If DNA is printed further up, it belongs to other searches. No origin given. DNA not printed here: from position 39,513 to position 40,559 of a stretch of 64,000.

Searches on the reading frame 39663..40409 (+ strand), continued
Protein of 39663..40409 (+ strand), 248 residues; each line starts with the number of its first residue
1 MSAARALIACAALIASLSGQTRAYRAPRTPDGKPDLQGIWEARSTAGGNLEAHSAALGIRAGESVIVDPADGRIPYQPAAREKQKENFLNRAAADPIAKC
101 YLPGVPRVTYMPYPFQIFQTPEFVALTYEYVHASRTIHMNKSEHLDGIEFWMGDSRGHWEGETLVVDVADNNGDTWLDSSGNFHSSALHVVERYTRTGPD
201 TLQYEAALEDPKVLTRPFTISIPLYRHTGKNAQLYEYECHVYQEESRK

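Call 72: search_protein_representatives(alignment_id=A2)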
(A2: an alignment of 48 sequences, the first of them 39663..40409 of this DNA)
Query: 48 sequences, 258 profile positions. Proteins with E-value up to 0.001 (for the whole library): 19702; up to 1e-10: 10991; up to 1e-30: 2059. The best 150 are listed.
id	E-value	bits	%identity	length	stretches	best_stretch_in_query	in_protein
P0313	3.6e-171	583.4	-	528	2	7-252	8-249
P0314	2.9e-109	380.5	-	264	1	10-256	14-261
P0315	8.2e-104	362.7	-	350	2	104-230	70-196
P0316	7.0e-98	343.2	-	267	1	12-250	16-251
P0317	1.7e-91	322.3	-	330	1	28-249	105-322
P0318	2.0e-91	322.0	-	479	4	85-249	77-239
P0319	1.4e-90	319.3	-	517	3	80-255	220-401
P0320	8.3e-90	316.8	-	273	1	11-255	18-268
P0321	1.3e-89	316.2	-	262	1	10-251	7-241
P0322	2.0e-89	315.5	-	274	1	6-247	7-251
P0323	4.5e-89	314.4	-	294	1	8-247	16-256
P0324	4.7e-89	314.3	-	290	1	15-254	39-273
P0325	1.1e-88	313.1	-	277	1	6-251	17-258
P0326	1.8e-87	309.1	-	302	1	27-256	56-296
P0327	2.0e-85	302.4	-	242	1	64-257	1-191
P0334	2.1e-80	285.9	-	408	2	26-248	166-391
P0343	2.3e-77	276.0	-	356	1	19-248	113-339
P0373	3.1e-72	259.2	-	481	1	21-248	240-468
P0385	5.1e-70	251.9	-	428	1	27-254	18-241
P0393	6.8e-68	244.9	-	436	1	21-231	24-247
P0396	3.4e-67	242.7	-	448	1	27-249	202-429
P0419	7.4e-65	235.0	-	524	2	77-247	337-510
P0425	1.6e-64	233.9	-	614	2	69-174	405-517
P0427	2.0e-64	233.6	-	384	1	11-254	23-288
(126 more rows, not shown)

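Call 77: search_protein_families(library=pfam, proteins=[P0373, P0396, P0334, P0419, P0425, P0319, P0343, P0393, P0385, P0427], max_evalue=0.001)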
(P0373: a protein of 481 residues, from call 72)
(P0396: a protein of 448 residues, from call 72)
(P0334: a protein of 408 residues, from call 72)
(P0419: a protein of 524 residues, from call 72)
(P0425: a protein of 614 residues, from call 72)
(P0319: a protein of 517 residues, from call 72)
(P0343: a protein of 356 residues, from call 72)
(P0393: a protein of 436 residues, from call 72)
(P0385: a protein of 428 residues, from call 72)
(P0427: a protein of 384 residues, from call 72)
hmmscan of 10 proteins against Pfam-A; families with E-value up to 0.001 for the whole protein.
P0373 (481 aa): 0 families

P0396 (448 aa): 0 families

P0334 (408 aa): 0 families

P0419 (524 aa): 0 families

P0425 (614 aa): 0 families

P0319 (517 aa): 0 families

P0343 (356 aa): 0 families

P0393 (436 aa): 0 families

P0385 (428 aa): 0 families

P0427 (384 aa): 0 families
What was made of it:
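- Tried and rejected: Ten long family members carry no Pfam domain (call 77).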

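Call 79: search_solved_structures(query=L047:5983-8142:+, max_evalue=1e-10)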
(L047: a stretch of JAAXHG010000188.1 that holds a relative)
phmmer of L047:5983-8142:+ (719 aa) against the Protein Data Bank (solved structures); distinct sequences matched with E-value up to 1e-10: 26.
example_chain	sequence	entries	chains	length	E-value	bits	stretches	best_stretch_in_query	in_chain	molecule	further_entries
4cvb_A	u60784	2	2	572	3.9e-111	375.8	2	174-475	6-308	ALCOHOL DEHYDROGENASE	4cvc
9m2c_A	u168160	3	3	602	2.2e-108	366.6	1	173-719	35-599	PQQ-binding-like beta-propeller repeat protein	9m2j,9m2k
7wmd_A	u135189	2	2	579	9e-107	361.3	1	171-719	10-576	PQQ-dependent alcohol dehydrogenase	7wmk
4mh1_A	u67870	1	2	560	3.4e-94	319.7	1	185-719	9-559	Sorbose dehydrogenase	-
22vi_A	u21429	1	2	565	1e-92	314.8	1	182-719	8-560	Quinohemoprotein alcohol dehydrogenase ADH-IIG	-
1yiq_A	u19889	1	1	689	8.1e-71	242.4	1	191-697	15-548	Quinohemoprotein alcohol dehydrogenase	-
1kv9_A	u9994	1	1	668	2.2e-64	221.2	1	195-691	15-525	TYPE II QUINOHEMOPROTEIN ALCOHOL DEHYDROGENASE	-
8gy2_A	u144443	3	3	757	3.7e-57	197.3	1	193-693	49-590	Alcohol dehydrogenase (quinone), dehydrogenase subunit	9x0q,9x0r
1kb0_A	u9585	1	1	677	4.8e-57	196.9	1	197-691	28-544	quinohemoprotein alcohol dehydrogenase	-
6zcv_A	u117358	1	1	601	4.5e-55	190.4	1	188-719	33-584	Quinoprotein ethanol dehydrogenase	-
6zcw_A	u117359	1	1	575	1.1e-54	189.1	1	188-719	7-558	Quinoprotein ethanol dehydrogenase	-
6dam_A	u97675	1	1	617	1.8e-52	181.8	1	191-693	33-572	Lanthanide-dependent methanol dehydrogenase XoxF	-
4mae_A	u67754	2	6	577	1.2e-50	175.8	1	190-706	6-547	Methanol dehydrogenase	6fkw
7o6z_A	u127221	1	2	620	1.8e-50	175.2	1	191-706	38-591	Methanol dehydrogenase (Cytochrome c) subunit 1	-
6oc5_A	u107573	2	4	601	9.2e-50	172.8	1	195-692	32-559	Lanthanide-dependent methanol dehydrogenase XoxF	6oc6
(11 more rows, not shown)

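Call 87: find_encoding_contigs(protein=P0121, flank=8000, max_places=1)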
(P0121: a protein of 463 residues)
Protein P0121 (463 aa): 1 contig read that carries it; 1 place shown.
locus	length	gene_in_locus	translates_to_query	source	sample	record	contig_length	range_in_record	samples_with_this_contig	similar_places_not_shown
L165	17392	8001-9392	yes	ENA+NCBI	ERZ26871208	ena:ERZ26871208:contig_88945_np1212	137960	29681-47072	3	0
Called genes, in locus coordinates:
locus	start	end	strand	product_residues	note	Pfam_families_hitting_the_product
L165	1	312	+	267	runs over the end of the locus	PF13489:Methyltransf_23, PF02353:CMAS, PF05175:MTS (weak), PF08241:Methyltransf_11, PF08242:Methyltransf_12, PF13649:Methyltransf_25, PF13847:Methyltransf_31, PF20922:Anamorsin_N (weak)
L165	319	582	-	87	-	PF12732:YtxH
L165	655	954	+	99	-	PF09413:DUF2007 (weak)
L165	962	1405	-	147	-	PF00578:AhpC-TSA, PF08534:Redoxin, PF13905:Thioredoxin_8 (weak)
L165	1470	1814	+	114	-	PF00034:Cytochrom_C, PF13442:Cytochrome_CBB3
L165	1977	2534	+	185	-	-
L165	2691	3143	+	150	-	-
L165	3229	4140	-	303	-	-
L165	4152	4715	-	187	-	-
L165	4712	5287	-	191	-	PF04542:Sigma70_r2, PF08281:Sigma70_r4_2, PF04545:Sigma70_r4 (weak)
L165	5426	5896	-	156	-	PF00583:Acetyltransf_1, PF13480:Acetyltransf_6 (weak), PF13673:Acetyltransf_10, PF13508:Acetyltransf_7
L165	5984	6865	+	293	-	PF00126:HTH_1, PF03466:LysR_substrate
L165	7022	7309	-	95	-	-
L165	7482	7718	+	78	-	PF20223:DUF6582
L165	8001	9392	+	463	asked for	-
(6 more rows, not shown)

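Call 88: find_encoding_contigs(protein=P0154, flank=8000, max_places=1)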
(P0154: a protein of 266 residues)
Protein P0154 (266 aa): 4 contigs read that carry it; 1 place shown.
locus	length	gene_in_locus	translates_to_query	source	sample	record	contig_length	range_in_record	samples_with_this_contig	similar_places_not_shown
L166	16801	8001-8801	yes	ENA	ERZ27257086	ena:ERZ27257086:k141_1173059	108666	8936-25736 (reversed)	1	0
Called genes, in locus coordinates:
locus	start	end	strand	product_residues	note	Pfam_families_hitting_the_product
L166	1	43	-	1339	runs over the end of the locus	PF13620:CarboxypepD_reg, PF07715:Plug (faint), PF25183:OMP_b-brl_4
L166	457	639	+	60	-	PF25183:OMP_b-brl_4 (weak)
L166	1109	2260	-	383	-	PF01717:Meth_synt_2 (weak)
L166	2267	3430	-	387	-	PF01717:Meth_synt_2 (faint)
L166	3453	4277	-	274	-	-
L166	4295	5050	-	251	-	-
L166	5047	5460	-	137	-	PF19649:DUF6152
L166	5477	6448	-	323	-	PF00903:Glyoxalase (faint)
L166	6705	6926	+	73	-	-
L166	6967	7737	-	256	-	PF00392:GntR, PF07729:FCD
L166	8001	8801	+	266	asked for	-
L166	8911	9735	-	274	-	PF06439:3keto-disac_hyd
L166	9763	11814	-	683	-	PF02653:BPD_transp_2, PF00532:Peripla_BP_1 (weak), PF13407:Peripla_BP_4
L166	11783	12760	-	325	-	PF02653:BPD_transp_2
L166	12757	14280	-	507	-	PF00005:ABC_tran, PF13304:AAA_21 (faint), PF00005:ABC_tran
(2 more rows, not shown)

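Call 89: find_encoding_contigs(protein=P0136, flank=8000, max_places=1)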
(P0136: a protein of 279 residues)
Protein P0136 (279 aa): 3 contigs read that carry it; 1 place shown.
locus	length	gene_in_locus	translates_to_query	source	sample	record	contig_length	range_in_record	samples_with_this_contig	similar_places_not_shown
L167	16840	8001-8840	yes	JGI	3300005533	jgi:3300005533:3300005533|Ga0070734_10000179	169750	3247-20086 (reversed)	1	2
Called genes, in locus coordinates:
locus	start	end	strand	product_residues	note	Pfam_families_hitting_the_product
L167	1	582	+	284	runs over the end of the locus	-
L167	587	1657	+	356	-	PF00753:Lactamase_B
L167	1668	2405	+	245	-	-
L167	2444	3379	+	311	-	PF00392:GntR, PF07729:FCD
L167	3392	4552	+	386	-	PF01494:FAD_binding_3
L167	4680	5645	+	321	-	PF00903:Glyoxalase (faint)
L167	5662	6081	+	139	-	PF19649:DUF6152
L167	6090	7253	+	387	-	PF01717:Meth_synt_2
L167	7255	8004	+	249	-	-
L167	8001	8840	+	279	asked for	-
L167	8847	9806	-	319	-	PF01522:Polysacc_deac_1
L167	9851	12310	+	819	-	PF12704:MacB_PCD, PF02687:FtsX, PF12704:MacB_PCD, PF02687:FtsX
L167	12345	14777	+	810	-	PF12704:MacB_PCD, PF02687:FtsX, PF12704:MacB_PCD, PF02687:FtsX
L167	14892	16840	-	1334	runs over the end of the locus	PF13620:CarboxypepD_reg, PF13715:CarbopepD_reg_2 (weak), PF17210:SdrD_B (faint), PF07715:Plug (weak), PF25183:OMP_b-brl_4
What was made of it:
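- In Bryobacteraceae the triad is interleaved with catabolic genes in variable orders (call 89).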

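Call 90: search_solved_structures(query=L167:3392-4552:+, max_evalue=0.00001)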
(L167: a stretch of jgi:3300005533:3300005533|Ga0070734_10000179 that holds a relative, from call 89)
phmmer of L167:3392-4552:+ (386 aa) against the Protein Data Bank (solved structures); distinct sequences matched with E-value up to 0.00001: 72 (the best 60 are shown).
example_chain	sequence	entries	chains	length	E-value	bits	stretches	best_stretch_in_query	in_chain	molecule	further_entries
3rp6_A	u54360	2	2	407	2.2e-52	181.5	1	1-344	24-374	flavoprotein monooxygenase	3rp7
3rp8_A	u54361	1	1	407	6.7e-52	179.9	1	1-344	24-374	flavoprotein monooxygenase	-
8uiq_A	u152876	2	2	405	5.1e-41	144.1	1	2-328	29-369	6-hydroxynicotinate 3-monooxygenase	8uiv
5eow_A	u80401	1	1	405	7.1e-41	143.6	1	2-328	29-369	6-hydroxynicotinate 3-monooxygenase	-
8rqh_A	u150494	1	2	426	4e-39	137.9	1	3-360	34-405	Tropone 2-monooxygenase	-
3c96_A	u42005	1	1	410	4.7e-34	121.2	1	3-334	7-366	Flavin-containing monooxygenase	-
2rgj_A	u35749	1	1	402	4.8e-34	121.2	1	3-334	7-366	Flavin-containing monooxygenase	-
6bz5_A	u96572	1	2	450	1.3e-29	106.6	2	1-163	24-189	Salicylate hydroxylase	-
5evy_X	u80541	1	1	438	2.4e-29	105.7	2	1-182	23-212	Salicylate hydroxylase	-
8gsm_G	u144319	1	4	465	4.6e-29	104.8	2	2-187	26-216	4-hydroxybenzoate decarboxylase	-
8r2t_A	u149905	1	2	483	1.4e-27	99.9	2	2-180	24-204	FAD-binding domain-containing protein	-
8x38_A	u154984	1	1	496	5e-25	91.5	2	2-181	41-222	Decarboxylative Vanillate 1-Hydroxylase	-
6n04_A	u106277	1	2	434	2.1e-24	89.4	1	2-326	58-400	AbsH3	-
6nes_A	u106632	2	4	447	2.3e-24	89.3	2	130-308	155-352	FAD-dependent monooxygenase tropB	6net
4bk3_A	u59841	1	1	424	2.4e-24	89.2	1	2-358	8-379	PROBABLE SALICYLATE MONOOXYGENASE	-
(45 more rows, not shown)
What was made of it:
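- Closest known: pcp/lin hydroquinone branch of Sphingobium. Same: One relative (L167) has an upstream FAD phenol/benzoate hydroxylase, echoing the PcpB-PcpA logic (calls 89, 90).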

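Call 91: search_protein_families(library=ncbifam, proteins=[L167:3392-4552:+, L167:587-1657:+, L167:1668-2405:+, L167:8847-9806:-], max_evalue=0.00001)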
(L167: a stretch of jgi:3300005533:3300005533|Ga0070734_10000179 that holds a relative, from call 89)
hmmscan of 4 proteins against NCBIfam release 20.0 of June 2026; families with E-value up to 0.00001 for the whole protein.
L167:3392-4552:+ (386 aa): 53 families (the best 25 are shown)
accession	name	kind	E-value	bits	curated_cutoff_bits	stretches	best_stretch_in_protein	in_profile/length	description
NF005243.0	PRK06753.1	equivalog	3.4e-92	309.2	365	1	1-368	1-366/374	hypothetical protein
NF033623.1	urate_HpxO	equivalog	3.5e-84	282.9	500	1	3-337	2-343/381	FAD-dependent urate hydroxylase HpxO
NF005313.0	PRK06847.1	subfamily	1e-65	222.2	372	1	2-340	6-351/375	hypothetical protein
NF005720.0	PRK07538.1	subfamily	6.6e-60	203.2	400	1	1-345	3-373/418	hypothetical protein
NF006021.0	PRK08163.1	equivalog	6.1e-58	196.7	459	1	2-357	7-373/398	3-hydroxybenzoate 6-monooxygenase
NF005566.0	PRK07236.1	subfamily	1.8e-46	158.8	333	2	1-181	7-179/386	hypothetical protein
TIGR03219.1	salicylate_mono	equivalog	2.3e-38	131.9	446.35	2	1-180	1-188/414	salicylate 1-monooxygenase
NF005062.0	PRK06475.1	equivalog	2e-37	129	524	1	2-344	5-364/401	FAD-binding protein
NF005761.0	PRK07588.1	equivalog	7.9e-25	87.6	454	1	1-376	1-385/392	FAD-binding domain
TIGR01988.1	Ubi-OHases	subfamily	6.1e-24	84.6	224.65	2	3-162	2-171/387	ubiquinone biosynthesis hydroxylase, UbiH/UbiF/VisC/COQ6 family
NF033476.1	tet_destruct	subfamily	1.6e-21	76.7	550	1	2-178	5-181/386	tetracycline destructase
NF004829.0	PRK06183.1-3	subfamily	2.4e-21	76.1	390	1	2-361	10-381/520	bifunctional 3-(3-hydroxy-phenyl)propionate/3-hydroxycinnamic acid hydroxylase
NF004833.1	PRK06185.1-1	subfamily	3.5e-21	75.4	488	1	3-323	5-337/403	FAD-dependent oxidoreductase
NF004831.0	PRK06183.1-5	equivalog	1.2e-19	70.2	546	2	2-162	10-177/568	bifunctional 3-(3-hydroxy-phenyl)propionate/3-hydroxycinnamic acid hydroxylase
NF004834.1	PRK06185.1-3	subfamily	9.9e-19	67.4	500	1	2-326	9-344/420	FAD-dependent oxidoreductase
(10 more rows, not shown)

L167:587-1657:+ (356 aa): 3 families
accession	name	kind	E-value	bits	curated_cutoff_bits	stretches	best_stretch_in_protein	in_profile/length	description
TIGR04559.1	SoxH_rel_PQQ_2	hypoth_equivalog_domain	3.7e-18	65.9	280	1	104-320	52-251/283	quinoprotein relay system zinc metallohydrolase 2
TIGR04558.1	SoxH_rel_PQQ_1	hypoth_equivalog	4.9e-11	42.2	300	1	109-321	60-252/285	quinoprotein relay system zinc metallohydrolase 1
NF012229.1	bla_class_B_core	domain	7.1e-07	29.5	100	0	110-225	42-138/139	metallo-beta-lactamase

L167:1668-2405:+ (245 aa): 0 families

L167:8847-9806:- (319 aa): 3 families
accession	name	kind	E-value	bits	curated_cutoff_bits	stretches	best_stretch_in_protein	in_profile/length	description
TIGR02764.1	spore_ybaN_pdaB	equivalog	1.3e-10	41.4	237.4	1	60-185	22-133/191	polysaccharide deacetylase family sporulation protein PdaB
NF045821.1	PgAcgDacpgdA1_Bac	equivalog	1.6e-09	37.1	400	1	60-185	104-215/282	peptidoglycan-N-acetylglucosamine deacetylase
TIGR02884.1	spore_pdaA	equivalog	5.7e-08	32.7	298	0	60-153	53-139/224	delta-lactam-biosynthetic de-N-acetylase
